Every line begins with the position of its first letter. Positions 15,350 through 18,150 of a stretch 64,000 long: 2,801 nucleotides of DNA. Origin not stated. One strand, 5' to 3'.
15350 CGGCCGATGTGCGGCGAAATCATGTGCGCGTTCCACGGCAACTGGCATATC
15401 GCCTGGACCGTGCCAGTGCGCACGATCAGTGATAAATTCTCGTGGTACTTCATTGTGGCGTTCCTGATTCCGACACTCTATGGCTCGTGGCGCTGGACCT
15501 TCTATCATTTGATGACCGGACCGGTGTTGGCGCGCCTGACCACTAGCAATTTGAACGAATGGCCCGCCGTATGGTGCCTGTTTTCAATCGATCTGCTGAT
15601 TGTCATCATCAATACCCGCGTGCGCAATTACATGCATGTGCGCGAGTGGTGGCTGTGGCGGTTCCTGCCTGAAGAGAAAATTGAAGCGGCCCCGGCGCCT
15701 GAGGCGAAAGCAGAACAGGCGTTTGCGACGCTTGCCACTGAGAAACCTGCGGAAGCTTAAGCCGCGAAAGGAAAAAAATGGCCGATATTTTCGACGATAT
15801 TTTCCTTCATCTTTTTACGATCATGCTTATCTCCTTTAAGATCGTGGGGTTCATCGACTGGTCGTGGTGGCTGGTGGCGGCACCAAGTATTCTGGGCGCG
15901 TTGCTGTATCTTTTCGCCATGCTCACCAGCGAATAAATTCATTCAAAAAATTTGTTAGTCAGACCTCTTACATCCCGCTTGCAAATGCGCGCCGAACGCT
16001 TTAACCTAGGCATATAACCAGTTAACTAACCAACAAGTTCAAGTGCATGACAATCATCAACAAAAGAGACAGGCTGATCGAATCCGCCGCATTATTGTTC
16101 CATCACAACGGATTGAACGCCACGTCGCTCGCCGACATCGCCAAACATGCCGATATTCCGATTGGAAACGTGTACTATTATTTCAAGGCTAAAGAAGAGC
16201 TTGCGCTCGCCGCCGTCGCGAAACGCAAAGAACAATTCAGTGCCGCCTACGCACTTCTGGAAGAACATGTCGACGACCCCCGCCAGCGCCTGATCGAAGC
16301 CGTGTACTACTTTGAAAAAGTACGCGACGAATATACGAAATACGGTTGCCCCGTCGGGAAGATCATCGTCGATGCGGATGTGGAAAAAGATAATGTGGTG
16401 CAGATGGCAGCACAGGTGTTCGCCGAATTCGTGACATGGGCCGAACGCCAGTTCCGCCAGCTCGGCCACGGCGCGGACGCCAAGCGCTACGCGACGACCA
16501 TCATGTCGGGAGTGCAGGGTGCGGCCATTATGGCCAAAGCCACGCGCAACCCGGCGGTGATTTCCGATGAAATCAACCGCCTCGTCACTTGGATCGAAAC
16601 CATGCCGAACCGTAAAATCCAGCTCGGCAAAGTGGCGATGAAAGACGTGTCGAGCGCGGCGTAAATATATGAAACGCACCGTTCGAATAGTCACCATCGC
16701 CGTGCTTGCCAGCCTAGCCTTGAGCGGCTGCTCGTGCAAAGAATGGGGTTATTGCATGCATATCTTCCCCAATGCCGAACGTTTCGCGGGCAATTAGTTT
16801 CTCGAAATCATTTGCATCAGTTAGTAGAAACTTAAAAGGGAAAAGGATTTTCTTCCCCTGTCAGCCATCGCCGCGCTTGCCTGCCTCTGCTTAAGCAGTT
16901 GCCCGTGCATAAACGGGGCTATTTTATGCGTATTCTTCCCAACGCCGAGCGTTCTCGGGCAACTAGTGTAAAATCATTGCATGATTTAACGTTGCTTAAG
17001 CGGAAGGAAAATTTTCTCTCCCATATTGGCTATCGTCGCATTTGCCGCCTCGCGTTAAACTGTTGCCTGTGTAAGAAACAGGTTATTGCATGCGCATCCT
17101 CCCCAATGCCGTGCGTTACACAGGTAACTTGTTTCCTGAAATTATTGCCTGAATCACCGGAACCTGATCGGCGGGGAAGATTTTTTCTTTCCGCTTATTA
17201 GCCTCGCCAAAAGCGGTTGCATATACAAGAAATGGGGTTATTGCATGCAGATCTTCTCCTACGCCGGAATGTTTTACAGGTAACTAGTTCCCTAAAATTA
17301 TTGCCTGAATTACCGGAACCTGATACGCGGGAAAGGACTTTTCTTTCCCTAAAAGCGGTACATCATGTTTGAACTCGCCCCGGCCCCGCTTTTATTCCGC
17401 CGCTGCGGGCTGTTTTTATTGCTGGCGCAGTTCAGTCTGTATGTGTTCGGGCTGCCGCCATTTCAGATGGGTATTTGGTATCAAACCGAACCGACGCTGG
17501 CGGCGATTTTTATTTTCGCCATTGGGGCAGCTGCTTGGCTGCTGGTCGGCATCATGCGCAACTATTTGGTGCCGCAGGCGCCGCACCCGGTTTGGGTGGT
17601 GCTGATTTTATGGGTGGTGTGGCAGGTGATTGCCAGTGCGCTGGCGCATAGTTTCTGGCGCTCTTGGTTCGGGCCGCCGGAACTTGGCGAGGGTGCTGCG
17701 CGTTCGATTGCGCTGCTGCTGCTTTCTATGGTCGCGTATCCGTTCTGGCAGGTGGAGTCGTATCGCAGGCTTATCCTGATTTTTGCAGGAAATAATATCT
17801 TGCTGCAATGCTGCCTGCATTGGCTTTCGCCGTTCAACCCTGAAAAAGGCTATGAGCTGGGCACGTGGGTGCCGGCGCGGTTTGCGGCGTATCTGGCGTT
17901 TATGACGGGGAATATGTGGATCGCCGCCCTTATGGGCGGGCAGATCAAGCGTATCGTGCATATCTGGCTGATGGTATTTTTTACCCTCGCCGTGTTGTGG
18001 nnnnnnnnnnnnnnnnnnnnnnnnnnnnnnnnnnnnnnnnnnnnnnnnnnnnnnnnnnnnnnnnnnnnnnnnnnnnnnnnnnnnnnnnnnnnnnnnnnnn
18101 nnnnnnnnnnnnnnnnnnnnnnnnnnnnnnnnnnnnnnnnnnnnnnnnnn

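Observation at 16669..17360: Decaying 4-unit tandem array of a 42-codon lipoprotein minigene directly upstream of PglL-like paralogue B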

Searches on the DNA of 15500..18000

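Call 8: search_rna_families(source=window, start=15500, end=18000, threshold=evalue, max_evalue=1)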
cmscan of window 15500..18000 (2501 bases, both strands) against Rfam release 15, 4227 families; matches with E-value up to 1: 0.
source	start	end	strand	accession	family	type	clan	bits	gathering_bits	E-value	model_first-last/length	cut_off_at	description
